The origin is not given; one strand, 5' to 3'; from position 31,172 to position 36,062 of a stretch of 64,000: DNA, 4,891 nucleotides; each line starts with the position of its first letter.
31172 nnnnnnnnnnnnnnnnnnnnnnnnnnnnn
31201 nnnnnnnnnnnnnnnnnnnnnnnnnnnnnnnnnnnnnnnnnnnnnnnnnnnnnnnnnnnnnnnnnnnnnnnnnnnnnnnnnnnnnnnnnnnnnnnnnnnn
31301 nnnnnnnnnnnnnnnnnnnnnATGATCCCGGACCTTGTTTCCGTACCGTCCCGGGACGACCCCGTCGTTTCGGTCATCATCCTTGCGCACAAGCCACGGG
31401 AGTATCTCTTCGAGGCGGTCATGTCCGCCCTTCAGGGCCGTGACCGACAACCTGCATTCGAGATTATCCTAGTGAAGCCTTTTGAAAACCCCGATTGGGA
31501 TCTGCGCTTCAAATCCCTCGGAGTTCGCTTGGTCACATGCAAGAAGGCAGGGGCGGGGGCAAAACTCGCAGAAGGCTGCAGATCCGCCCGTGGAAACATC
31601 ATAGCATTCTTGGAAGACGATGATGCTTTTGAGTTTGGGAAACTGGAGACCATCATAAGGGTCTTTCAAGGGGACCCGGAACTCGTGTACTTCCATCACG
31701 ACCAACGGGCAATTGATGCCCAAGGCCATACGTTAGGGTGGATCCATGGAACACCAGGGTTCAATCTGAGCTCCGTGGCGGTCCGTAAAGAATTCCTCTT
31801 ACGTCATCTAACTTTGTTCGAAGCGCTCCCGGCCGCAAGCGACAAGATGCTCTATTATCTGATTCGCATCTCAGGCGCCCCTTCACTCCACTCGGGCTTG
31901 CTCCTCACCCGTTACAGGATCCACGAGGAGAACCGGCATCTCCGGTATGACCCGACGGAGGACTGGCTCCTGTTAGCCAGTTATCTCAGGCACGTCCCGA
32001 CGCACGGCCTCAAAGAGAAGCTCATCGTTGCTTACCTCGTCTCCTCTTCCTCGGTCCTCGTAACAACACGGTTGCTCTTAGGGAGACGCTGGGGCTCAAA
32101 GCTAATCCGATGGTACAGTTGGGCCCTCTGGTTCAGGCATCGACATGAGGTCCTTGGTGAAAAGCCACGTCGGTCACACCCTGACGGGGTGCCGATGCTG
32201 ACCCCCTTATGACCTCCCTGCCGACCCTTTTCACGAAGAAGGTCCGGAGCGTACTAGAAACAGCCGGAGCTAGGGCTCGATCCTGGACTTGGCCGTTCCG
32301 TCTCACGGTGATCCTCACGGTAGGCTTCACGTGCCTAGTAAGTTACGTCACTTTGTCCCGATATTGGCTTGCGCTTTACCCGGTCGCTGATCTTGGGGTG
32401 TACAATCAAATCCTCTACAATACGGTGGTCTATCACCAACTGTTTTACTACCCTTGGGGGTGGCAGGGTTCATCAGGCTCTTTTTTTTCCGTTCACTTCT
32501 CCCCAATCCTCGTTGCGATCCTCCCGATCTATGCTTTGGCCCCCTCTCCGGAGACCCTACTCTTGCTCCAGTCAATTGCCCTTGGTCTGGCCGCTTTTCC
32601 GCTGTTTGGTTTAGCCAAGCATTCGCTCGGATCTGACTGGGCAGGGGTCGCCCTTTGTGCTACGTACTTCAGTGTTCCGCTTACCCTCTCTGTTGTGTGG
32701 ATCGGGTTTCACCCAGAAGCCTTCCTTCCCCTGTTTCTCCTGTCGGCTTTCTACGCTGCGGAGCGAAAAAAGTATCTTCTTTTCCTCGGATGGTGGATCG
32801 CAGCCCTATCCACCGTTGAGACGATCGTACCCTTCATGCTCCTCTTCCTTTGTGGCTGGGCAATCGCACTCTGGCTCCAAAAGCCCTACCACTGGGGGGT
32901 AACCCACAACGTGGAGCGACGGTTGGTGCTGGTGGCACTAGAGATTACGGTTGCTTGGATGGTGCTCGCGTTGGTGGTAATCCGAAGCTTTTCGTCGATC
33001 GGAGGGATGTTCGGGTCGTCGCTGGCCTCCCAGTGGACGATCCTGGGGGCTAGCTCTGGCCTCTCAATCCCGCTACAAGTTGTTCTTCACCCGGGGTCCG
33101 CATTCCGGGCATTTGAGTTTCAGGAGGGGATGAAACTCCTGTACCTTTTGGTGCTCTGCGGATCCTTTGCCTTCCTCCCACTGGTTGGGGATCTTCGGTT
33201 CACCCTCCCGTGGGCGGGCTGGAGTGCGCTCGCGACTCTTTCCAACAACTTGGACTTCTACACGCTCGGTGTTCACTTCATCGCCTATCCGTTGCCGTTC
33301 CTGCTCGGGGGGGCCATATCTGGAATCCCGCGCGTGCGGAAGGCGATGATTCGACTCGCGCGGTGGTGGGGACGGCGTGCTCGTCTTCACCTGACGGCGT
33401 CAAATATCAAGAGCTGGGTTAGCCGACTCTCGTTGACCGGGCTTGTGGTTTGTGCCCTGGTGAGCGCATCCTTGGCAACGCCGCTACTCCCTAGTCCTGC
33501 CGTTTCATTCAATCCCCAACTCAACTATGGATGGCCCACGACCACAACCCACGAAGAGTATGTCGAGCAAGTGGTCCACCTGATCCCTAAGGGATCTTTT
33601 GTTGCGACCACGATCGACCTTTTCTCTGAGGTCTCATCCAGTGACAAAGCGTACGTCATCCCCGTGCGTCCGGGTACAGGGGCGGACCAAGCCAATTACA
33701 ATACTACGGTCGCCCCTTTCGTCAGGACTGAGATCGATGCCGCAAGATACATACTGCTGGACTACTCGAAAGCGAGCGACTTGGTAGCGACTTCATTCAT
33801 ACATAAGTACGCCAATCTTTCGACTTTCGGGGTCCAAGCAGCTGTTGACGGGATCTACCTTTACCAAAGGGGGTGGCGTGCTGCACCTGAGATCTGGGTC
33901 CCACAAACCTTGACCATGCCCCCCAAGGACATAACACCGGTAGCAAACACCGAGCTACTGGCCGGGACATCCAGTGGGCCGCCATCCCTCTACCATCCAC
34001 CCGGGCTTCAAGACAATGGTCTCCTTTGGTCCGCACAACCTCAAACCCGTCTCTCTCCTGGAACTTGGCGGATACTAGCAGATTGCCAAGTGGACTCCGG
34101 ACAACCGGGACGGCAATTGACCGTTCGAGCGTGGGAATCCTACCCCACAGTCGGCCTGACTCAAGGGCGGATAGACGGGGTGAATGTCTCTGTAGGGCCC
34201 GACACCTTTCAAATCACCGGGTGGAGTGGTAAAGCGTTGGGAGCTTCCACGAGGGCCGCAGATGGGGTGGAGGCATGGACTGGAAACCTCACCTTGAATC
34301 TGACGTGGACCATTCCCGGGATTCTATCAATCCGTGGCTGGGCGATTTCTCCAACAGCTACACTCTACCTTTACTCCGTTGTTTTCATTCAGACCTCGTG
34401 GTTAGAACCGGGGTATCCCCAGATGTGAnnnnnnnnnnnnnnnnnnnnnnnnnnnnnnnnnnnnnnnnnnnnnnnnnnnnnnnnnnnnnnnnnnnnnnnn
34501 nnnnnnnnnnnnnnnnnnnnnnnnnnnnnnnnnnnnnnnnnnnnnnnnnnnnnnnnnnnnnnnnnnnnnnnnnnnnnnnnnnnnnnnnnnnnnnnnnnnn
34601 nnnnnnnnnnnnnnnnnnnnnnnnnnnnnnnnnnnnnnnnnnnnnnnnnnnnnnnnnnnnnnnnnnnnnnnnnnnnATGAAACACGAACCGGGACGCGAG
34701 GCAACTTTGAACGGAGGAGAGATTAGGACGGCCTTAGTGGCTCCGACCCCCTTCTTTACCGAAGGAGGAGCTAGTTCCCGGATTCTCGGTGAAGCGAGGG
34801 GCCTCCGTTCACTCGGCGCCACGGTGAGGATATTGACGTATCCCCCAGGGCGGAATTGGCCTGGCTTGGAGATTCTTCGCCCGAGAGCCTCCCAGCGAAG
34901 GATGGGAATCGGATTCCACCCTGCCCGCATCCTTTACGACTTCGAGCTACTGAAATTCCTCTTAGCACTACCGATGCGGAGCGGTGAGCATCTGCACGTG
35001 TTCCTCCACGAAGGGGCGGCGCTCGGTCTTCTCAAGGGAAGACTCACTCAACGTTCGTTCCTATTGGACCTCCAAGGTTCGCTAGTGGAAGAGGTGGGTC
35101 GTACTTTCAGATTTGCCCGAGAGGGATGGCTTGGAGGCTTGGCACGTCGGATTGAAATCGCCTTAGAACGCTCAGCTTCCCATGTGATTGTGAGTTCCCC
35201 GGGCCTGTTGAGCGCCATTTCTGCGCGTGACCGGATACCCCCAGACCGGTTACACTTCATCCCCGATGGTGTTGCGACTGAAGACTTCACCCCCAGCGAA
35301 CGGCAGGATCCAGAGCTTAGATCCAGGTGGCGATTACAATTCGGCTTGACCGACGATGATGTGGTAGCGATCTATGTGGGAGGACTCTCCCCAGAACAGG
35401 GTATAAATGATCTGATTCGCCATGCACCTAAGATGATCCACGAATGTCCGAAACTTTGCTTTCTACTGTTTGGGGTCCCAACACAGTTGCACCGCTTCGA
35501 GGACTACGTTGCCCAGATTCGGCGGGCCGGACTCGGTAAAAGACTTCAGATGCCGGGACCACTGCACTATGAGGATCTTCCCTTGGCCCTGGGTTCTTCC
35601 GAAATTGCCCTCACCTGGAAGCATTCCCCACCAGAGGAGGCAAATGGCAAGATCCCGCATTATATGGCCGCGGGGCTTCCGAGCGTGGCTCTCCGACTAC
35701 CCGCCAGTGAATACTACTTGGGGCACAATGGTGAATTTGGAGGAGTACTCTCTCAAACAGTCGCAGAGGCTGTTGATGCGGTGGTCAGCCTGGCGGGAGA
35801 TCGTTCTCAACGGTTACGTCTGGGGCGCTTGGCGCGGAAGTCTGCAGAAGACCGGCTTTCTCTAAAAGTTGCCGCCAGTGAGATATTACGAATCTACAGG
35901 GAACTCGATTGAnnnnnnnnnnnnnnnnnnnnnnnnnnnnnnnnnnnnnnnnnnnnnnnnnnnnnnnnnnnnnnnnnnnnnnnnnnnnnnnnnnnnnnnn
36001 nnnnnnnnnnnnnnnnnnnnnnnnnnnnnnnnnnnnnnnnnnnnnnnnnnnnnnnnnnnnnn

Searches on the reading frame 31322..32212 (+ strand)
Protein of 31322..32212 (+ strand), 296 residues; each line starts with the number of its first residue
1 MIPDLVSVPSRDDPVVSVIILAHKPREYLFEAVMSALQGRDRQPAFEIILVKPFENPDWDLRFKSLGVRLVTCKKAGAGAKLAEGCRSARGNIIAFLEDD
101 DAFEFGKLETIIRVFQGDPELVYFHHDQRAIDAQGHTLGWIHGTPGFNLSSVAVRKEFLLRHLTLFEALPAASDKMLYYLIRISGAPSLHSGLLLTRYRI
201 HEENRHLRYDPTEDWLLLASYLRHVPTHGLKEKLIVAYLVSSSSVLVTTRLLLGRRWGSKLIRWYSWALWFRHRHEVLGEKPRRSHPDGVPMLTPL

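Call 17: search_protein_families(library=pfam, proteins=[window:31322-32212:+], max_evalue=0.01)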
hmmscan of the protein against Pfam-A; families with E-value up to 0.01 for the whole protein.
window:31322-32212:+ (296 aa): 2 families
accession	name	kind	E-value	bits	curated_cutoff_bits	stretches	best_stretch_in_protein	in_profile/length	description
PF00535.33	Glycos_transf_2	-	2.8e-08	34.3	23.3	1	17-126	1-115/168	Glycosyl transferase family 2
PF13641.12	Glyco_tranf_2_3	-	0.0057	17.1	27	0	15-116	2-112/230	Glycosyltransferase like family 2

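Call 53: search_protein_families(library=ncbifam, proteins=[window:31322-32212:+], max_evalue=0.001)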
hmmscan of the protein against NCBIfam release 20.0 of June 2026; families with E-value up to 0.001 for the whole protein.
window:31322-32212:+ (296 aa): 1 family
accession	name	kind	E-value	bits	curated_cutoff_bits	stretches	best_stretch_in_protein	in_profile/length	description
TIGR04283.1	glyco_like_mftF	equivalog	0.00041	20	182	1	17-125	2-108/221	TIGR04283 family arsenosugar biosynthesis glycosyltransferase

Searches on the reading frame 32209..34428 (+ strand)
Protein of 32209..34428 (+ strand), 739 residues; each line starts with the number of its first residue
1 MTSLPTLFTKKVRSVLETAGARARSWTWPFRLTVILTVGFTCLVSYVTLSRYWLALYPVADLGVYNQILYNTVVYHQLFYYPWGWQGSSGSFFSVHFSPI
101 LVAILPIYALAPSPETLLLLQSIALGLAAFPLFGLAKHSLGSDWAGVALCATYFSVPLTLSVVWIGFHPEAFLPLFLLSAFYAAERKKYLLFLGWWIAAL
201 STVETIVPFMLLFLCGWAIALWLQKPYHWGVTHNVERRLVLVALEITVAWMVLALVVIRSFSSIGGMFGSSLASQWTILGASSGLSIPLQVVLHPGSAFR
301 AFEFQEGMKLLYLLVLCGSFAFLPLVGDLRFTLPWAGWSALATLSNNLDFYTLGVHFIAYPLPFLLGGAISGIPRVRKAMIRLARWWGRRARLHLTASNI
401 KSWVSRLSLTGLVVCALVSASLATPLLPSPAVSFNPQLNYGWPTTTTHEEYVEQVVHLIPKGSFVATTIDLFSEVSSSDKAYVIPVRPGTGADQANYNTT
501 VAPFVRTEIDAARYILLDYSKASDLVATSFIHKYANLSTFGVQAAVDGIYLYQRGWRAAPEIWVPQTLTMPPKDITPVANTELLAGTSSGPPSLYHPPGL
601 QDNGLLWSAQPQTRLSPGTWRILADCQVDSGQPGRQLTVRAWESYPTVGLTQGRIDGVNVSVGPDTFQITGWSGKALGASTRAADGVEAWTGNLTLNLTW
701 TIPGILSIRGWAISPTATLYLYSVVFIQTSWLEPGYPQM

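Call 17: search_protein_families(library=pfam, proteins=[window:32209-34428:+], max_evalue=0.01)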
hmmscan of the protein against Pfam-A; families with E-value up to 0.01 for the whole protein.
window:32209-34428:+ (739 aa): 1 family
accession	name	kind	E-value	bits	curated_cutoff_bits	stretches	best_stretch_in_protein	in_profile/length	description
PF09852.15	DUF2079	-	1.1e-39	137.2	28.2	1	61-492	11-406/459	Predicted membrane protein (DUF2079)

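Call 53: search_protein_families(library=ncbifam, proteins=[window:32209-34428:+], max_evalue=0.001)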
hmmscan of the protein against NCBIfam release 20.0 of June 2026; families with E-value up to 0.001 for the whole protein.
window:32209-34428:+ (739 aa): 0 families

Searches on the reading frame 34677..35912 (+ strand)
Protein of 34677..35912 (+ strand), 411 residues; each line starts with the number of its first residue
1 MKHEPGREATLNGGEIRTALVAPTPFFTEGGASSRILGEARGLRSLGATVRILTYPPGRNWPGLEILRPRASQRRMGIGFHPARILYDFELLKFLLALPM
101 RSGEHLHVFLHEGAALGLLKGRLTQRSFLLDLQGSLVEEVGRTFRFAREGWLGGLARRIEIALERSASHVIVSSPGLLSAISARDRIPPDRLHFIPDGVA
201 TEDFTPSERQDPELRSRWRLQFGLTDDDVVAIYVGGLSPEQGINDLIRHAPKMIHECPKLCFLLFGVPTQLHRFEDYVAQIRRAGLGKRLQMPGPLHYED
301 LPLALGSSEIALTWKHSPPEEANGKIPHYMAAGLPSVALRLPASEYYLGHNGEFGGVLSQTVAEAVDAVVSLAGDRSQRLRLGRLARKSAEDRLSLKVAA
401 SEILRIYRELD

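Call 17: search_protein_families(library=pfam, proteins=[window:34677-35912:+], max_evalue=0.01)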
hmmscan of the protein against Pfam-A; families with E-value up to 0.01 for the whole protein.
window:34677-35912:+ (411 aa): 4 families
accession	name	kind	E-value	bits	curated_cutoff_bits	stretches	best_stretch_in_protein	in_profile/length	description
PF13579.12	Glyco_trans_4_4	-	8e-11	43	29.7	1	30-198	1-158/158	Glycosyl transferase 4-like domain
PF13692.12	Glyco_trans_1_4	-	1.1e-08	35.9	27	1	230-373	3-140/142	Glycosyl transferases group 1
PF00534.26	Glycos_transf_1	-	1.5e-08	34.8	26.4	1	218-388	5-171/172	Glycosyl transferases group 1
PF13439.12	Glyco_transf_4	-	2.7e-06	27.9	28.5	1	30-202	2-169/170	Glycosyltransferase Family 4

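Call 53: search_protein_families(library=ncbifam, proteins=[window:34677-35912:+], max_evalue=0.001)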
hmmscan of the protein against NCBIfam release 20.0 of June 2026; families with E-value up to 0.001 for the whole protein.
window:34677-35912:+ (411 aa): 10 families
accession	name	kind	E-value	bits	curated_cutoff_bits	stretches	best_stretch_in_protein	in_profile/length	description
TIGR04063.1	stp3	hypoth_equivalog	5.6e-12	45.3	442.05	1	155-298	146-280/397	TIGR04063 family PEP-CTERM/XrtA system glycosyltransferase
NF007640.0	PRK10307.1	subfamily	7.1e-12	44.9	276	1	123-397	129-394/411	WcaI family glycosyltransferase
TIGR03088.1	stp2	hypoth_equivalog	2.2e-08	33.6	409.05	1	177-409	147-372/374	TIGR03088 family PEP-CTERM/XrtA system glycosyltransferase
TIGR03449.1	mycothiol_MshA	equivalog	3.2e-07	29.6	462.5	1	168-409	166-402/406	D-inositol-3-phosphate glycosyltransferase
NF053787.1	GlcN_PG_synth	equivalog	1.4e-05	24.1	480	1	192-410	166-359/361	N-acetylglucosaminyl phosphatidylglycerol synthase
TIGR04157.1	glyco_rSAM_CFB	subfamily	2.1e-05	23.7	400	1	165-266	168-265/406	TIGR04157 family glycosyltransferase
TIGR02149.1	glgA_Coryne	subfamily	6.6e-05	22.2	302.4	0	166-253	144-229/391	glycogen synthase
NF053513.1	Gtran_IagA_BgsA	equivalog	0.00026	20.1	460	1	194-311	131-239/333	LTA glycolipid anchor biosynthesis glycosyltransferase, IagA/BgsA family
NF038295.1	EPS_HpsP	equivalog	0.00026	20.1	550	1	194-410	180-387/388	hormogonium polysaccharide biosynthesis glycosyltransferase HpsP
TIGR04007.1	wcaI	equivalog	0.00056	18.7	800.45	1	146-305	150-302/407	colanic acid biosynthesis glycosyltransferase WcaI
